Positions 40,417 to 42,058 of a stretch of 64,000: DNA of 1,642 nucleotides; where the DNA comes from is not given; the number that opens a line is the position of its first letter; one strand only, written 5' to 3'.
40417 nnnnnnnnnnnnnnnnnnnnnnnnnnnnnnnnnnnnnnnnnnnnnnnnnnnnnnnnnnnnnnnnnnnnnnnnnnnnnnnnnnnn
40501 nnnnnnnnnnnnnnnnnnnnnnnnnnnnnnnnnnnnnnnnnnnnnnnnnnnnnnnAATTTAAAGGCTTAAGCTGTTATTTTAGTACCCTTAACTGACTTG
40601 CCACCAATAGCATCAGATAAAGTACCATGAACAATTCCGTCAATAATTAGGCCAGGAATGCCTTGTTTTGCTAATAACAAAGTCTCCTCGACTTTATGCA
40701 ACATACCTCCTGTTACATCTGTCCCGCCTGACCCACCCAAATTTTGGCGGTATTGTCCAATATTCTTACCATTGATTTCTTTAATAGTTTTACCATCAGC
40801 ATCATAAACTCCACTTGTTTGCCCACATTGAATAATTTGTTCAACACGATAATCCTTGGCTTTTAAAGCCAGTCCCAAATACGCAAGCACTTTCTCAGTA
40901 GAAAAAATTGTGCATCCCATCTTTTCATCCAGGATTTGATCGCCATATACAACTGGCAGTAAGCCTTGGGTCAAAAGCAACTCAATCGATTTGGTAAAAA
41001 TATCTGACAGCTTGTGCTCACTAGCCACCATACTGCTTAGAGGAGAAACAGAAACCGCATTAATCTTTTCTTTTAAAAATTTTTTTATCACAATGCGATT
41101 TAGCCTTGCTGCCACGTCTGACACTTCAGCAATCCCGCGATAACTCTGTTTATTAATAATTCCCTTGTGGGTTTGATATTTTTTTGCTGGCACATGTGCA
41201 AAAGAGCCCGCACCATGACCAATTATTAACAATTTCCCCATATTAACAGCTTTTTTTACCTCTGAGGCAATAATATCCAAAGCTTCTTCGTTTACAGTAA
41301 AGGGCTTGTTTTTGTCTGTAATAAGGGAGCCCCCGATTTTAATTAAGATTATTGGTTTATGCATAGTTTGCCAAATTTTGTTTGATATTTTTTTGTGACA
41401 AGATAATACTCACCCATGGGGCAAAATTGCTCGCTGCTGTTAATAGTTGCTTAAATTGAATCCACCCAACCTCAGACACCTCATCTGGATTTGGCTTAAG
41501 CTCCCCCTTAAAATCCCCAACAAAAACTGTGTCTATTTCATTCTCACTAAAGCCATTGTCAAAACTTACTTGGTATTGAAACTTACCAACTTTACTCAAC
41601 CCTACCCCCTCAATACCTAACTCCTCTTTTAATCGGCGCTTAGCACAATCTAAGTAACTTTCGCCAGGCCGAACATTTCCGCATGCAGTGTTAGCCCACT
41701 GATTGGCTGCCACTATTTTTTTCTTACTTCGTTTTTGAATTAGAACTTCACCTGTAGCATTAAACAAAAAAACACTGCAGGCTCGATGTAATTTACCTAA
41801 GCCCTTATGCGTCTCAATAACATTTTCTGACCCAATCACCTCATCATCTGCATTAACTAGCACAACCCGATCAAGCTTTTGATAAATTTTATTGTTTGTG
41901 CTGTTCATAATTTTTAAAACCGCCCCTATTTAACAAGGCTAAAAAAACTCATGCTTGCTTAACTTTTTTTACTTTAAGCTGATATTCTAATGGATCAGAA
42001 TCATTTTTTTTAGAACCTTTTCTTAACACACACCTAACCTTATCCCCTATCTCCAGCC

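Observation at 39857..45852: Compact operon for an archaeal-flavoured mevalonate pathway (HMGR-HMGS-thiolase-DUF35-IDI1-IPK) fused to uppS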

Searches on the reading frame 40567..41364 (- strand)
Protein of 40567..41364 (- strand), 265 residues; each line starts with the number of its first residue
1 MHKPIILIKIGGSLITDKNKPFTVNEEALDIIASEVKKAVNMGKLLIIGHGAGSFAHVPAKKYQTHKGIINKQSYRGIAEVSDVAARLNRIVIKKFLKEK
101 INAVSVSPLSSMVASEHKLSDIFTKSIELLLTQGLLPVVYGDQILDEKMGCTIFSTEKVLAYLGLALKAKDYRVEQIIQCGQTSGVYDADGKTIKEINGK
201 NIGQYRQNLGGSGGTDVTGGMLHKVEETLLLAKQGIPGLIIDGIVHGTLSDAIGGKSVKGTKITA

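Call 3: search_protein_families(library=pfam, proteins=[window:40567-41364:-])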
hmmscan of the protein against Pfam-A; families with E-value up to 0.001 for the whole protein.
window:40567-41364:- (265 aa): 2 families
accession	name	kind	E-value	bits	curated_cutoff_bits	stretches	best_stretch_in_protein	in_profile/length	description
PF00696.33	AA_kinase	-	1.1e-31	110.8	24.9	1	5-242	2-234/234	Amino acid kinase family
PF06180.16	CbiK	-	0.00036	20.4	26.2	1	26-123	125-218/262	Cobalt chelatase (CbiK)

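Call 4: search_protein_families(library=ncbifam, proteins=[window:40567-41364:-])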
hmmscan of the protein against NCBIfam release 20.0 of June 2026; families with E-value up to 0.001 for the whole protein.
window:40567-41364:- (265 aa): 6 families
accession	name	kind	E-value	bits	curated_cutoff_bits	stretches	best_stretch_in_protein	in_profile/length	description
NF040647.1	IPPK_Arch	equivalog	3.2e-56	190.4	120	1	6-263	1-259/259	isopentenyl phosphate kinase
NF000338.1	fomA_AB016934.1.gene6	equivalog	8.1e-12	44.8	550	1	5-243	5-235/266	fosfomycin resistance kinase FomA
NF000122.1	485965_fosC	equivalog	1.8e-07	31.4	350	1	121-236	42-152/182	fosfomycin resistance kinase FosC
TIGR01027.1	proB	equivalog_domain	6.8e-06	25.5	186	0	188-263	178-251/363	glutamate 5-kinase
TIGR00761.1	argB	equivalog_domain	1.1e-05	25.1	151.3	1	6-239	2-229/231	acetylglutamate kinase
TIGR02075.1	pyrH_bact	equivalog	8e-05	22.4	243.9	1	6-196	4-173/233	UMP kinase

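Call 13: find_encoding_contigs(protein=window:40567-41364:-, flank=10000, max_places=6)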
Protein window:40567-41364:- (265 aa): 24 contigs read that carry it; 6 places shown.
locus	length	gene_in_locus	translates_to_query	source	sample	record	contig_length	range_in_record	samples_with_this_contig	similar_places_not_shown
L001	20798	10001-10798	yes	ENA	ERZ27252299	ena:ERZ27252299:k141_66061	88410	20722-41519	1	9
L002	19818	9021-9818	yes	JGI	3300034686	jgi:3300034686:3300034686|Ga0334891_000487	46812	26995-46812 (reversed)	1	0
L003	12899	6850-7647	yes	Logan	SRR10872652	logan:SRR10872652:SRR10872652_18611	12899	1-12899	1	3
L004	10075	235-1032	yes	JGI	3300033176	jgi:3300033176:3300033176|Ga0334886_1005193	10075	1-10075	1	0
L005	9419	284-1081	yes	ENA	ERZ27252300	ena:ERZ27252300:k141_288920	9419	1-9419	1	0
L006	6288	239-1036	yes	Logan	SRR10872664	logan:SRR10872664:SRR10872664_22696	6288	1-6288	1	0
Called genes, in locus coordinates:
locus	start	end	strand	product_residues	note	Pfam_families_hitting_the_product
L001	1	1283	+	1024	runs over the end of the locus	PF13196:DUF4012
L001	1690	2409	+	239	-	PF01386:Ribosomal_L25p, PF14693:Ribosomal_TL5_C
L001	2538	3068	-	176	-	-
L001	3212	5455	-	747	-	PF00133:tRNA-synt_1, PF09334:tRNA-synt_1g, PF13603:tRNA-synt_1_2 (faint), PF09334:tRNA-synt_1g, PF08264:Anticodon_1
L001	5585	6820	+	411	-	PF00368:HMG-CoA_red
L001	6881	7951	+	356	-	PF08541:ACP_syn_III_C, PF08540:HMG_CoA_synt_C (weak)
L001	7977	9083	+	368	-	PF00108:Thiolase_N, PF00109:ketoacyl-synt, PF08545:ACP_syn_III (faint), PF02803:Thiolase_C, PF22691:Thiolase_C_1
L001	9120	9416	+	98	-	-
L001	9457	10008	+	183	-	PF00293:NUDIX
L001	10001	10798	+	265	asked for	PF00696:AA_kinase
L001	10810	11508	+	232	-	PF01255:Prenyltransf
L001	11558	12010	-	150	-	PF18895:T4SS_pilin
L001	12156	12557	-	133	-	PF18895:T4SS_pilin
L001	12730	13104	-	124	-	PF18895:T4SS_pilin (weak)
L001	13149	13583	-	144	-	PF18895:T4SS_pilin (weak)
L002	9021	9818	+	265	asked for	PF00696:AA_kinase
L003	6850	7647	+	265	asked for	PF00696:AA_kinase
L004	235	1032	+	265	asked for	PF00696:AA_kinase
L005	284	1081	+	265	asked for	PF00696:AA_kinase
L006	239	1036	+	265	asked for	PF00696:AA_kinase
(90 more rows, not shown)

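Call 25: search_solved_structures(query=window:40567-41364:-, show_alignments=2)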
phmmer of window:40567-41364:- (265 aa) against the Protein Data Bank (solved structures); distinct sequences matched with E-value up to 0.001: 8.
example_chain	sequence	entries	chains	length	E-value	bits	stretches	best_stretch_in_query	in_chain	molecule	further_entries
3k4o_A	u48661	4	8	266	2.8e-31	112.5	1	5-263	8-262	isopentenyl phosphate kinase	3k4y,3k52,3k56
3ll9_A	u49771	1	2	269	3.9e-30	108.7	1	5-264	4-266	Isopentenyl phosphate kinase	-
7lnt_A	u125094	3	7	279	9.9e-27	97.5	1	5-258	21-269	Isopentenyl phosphate kinase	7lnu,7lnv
7n9d_A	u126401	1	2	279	2.2e-26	96.4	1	5-258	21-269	Isopentenyl phosphate kinase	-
7lnw_A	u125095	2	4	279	4.8e-26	95.3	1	5-258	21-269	Isopentenyl phosphate kinase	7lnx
8u0k_A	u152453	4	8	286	6.1e-26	94.9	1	5-262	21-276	Isopentenyl phosphate kinase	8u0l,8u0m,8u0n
3lkk_A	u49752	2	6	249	4.3e-10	43.1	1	5-260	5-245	Gamma-glutamyl kinase related protein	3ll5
3d40_A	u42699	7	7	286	1e-09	41.8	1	5-243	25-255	FomA protein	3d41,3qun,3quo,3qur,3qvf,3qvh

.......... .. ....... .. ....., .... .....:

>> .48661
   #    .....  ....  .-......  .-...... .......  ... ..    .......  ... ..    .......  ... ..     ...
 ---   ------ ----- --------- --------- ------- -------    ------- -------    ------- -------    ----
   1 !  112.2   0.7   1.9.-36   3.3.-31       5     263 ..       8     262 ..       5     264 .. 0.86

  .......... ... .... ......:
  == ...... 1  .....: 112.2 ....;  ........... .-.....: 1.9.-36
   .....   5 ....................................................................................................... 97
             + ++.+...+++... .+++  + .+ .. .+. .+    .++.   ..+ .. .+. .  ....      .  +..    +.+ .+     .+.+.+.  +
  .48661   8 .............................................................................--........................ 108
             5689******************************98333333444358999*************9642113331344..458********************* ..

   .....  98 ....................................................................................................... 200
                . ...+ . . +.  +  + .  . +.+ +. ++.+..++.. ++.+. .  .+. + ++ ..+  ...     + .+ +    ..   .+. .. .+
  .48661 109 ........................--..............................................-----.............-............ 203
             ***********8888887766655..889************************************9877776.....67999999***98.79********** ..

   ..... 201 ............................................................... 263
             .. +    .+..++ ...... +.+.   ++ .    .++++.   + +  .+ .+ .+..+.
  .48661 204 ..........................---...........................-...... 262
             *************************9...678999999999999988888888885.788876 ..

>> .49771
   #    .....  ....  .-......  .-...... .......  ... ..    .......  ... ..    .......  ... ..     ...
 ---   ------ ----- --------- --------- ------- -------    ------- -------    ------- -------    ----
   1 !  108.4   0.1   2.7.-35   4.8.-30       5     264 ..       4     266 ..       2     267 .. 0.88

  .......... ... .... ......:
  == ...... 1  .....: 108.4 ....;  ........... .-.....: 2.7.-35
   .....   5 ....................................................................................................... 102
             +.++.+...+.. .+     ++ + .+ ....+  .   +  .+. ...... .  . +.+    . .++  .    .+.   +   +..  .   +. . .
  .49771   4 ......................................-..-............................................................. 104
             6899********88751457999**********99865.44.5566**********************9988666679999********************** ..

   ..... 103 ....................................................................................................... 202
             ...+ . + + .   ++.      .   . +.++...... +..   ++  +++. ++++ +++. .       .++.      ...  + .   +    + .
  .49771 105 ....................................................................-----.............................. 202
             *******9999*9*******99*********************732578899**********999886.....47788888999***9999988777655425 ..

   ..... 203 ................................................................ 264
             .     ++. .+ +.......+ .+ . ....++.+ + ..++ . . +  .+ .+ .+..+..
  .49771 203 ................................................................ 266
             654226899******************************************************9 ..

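Call 40: list_cluster_members(proteins=[window:40567-41364:-, P0126, P0127, P0128, P0129, P0130, P0131, P0132, P0133, P0136])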
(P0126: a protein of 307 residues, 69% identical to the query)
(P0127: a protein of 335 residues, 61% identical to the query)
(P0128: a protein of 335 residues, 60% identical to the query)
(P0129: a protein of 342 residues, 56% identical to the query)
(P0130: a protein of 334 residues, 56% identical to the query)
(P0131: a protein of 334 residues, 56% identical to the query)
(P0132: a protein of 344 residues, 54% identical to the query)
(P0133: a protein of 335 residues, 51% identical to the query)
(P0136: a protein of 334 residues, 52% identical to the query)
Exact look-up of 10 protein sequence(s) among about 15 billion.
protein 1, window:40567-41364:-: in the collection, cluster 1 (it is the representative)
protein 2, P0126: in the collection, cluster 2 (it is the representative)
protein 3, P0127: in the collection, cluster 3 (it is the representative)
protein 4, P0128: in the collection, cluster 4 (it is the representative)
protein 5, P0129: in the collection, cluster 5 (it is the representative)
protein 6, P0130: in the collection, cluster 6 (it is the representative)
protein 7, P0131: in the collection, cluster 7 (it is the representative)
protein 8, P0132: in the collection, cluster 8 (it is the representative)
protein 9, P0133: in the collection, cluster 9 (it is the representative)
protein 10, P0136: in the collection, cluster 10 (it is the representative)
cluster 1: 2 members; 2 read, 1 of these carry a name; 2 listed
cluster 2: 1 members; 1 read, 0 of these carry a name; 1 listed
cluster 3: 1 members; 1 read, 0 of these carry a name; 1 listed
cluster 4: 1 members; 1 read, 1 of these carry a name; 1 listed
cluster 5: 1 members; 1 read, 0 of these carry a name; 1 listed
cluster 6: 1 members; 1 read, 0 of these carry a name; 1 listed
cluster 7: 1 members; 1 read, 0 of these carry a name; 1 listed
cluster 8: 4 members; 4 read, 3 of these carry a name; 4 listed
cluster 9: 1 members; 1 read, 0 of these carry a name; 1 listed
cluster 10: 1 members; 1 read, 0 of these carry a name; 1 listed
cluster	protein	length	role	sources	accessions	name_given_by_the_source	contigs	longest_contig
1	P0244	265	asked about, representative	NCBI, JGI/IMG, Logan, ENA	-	isopentenyl phosphate kinase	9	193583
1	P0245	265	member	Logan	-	-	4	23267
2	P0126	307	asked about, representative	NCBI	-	-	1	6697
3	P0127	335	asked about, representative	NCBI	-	-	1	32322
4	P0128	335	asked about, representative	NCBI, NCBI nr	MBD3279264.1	MAG: diphosphomevalonate decarboxylase [Candidatus Pacebacteria bacterium] | diphosphomevalonate decarboxylase [Candidatus Paceibacterota bacterium]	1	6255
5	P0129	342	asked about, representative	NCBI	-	-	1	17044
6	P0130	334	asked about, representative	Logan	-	-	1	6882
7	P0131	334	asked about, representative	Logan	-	-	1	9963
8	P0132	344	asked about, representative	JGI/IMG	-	-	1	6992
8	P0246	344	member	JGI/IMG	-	diphosphomevalonate decarboxylase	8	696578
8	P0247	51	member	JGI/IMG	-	mevalonate pyrophosphate decarboxylase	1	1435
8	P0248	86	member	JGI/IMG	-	diphosphomevalonate decarboxylase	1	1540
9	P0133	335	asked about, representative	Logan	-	-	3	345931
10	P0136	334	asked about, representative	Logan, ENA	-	-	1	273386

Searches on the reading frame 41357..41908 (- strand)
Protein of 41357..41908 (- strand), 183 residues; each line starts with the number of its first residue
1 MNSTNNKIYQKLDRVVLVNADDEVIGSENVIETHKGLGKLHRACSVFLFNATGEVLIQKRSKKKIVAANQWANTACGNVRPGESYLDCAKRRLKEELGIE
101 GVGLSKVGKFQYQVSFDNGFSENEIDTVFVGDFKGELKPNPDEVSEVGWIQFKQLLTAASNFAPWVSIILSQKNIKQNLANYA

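Call 3: search_protein_families(library=pfam, proteins=[window:41357-41908:-])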
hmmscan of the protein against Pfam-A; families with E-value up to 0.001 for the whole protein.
window:41357-41908:- (183 aa): 1 family
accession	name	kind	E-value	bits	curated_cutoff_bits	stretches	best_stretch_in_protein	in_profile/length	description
PF00293.34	NUDIX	-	1.4e-24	87.1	21.1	1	40-158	2-119/134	NUDIX domain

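Call 4: search_protein_families(library=ncbifam, proteins=[window:41357-41908:-])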
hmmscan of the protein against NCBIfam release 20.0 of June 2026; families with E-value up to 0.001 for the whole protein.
window:41357-41908:- (183 aa): 11 families
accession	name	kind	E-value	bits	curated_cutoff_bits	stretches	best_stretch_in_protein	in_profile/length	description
NF002995.0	PRK03759.1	equivalog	1.2e-43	149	127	1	11-179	5-178/185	isopentenyl-diphosphate Delta-isomerase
TIGR02150.1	IPP_isom_1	equivalog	1.4e-30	106.2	105.8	1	15-169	1-158/159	isopentenyl-diphosphate delta-isomerase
NF011922.0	PRK15393.1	equivalog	2.9e-18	66.2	152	1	11-164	9-156/182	NUDIX hydrolase YfcD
NF041653.1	Nud_hyd_Meth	equivalog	6.1e-12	45.7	300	1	18-158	5-141/170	Nudix hydrolase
NF006530.0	PRK08999.1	equivalog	3e-07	29.8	245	1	48-156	13-113/315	Nudix family hydrolase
NF001938.0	PRK00714.1-5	equivalog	8.5e-07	28.5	116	1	41-135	12-106/172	RNA pyrophosphohydrolase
TIGR00586.1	mutt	equivalog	4.2e-06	26.8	97.9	1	48-113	12-75/129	8-oxo-dGTP diphosphatase MutT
NF007834.0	PRK10546.1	equivalog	0.00025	20.9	156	1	51-154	13-108/135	pyrimidine (deoxy)nucleoside triphosphate diphosphatase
NF012016.0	PRK15472.1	equivalog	0.00026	20.7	95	1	46-109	8-69/141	nucleoside triphosphatase NudI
NF008044.0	PRK10776.1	equivalog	0.00048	20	148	1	48-164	11-117/130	8-oxo-dGTP diphosphatase MutT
NF041578.1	betaarabinsidaseHypBA2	equivalog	0.00068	17.1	3200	1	92-166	1407-1481/1709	beta-L-arabinobiosidase HypBA2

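Call 68: search_solved_structures(query=window:41357-41908:-, show_alignments=1, max_evalue=1e-8)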
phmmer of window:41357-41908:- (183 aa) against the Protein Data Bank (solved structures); distinct sequences matched with E-value up to 1e-8: 13.
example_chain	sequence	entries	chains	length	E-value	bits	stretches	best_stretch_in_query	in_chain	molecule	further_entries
3hyq_A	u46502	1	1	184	9.1e-22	81.1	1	13-182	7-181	Isopentenyl-diphosphate Delta-isomerase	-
1i9a_A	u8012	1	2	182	1.3e-19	74.1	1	12-178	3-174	ISOPENTENYL-DIPHOSPHATE DELTA-ISOMERASE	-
1nfs_A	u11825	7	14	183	1.3e-19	74.1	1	12-178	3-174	ISOPENTENYL-DIPHOSPHATE DELTA-ISOMERASE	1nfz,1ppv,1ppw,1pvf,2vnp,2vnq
1x84_A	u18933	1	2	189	1.5e-19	73.9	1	12-178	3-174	Isopentenyl-diphosphate delta-isomerase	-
1hzt_A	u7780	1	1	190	1.5e-19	73.9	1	12-178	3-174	ISOPENTENYL DIPHOSPHATE DELTA-ISOMERASE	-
2b2k_A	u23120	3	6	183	4.9e-19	72.2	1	12-178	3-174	Isopentenyl-diphosphate delta-isomerase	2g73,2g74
1x83_A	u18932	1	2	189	5.5e-19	72.1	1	12-178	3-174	Isopentenyl-diphosphate delta-isomerase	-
1ow2_A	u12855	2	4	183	2.5e-18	69.9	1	12-178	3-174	ISOPENTENYL-DIPHOSPHATE DELTA-ISOMERASE | ISOPENTENYL DIPHOSPHATE DELTA-ISOMERASE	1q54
1r67_A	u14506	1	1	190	2.8e-18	69.8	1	12-178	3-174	Isopentenyl-diphosphate delta-isomerase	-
1hx3_A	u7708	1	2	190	2.8e-18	69.7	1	12-178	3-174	ISOPENTENYL DIPHOSPHATE DELTA-ISOMERASE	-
2dho_A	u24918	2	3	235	4.4e-14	56.1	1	13-170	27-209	Isopentenyl-diphosphate delta-isomerase 1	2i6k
2icj_A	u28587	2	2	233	1.1e-13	54.9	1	13-170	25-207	Isopentenyl-diphosphate delta isomerase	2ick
2fkb_A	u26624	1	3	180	1.8e-11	47.6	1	14-165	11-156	Putative Nudix hydrolase yfcD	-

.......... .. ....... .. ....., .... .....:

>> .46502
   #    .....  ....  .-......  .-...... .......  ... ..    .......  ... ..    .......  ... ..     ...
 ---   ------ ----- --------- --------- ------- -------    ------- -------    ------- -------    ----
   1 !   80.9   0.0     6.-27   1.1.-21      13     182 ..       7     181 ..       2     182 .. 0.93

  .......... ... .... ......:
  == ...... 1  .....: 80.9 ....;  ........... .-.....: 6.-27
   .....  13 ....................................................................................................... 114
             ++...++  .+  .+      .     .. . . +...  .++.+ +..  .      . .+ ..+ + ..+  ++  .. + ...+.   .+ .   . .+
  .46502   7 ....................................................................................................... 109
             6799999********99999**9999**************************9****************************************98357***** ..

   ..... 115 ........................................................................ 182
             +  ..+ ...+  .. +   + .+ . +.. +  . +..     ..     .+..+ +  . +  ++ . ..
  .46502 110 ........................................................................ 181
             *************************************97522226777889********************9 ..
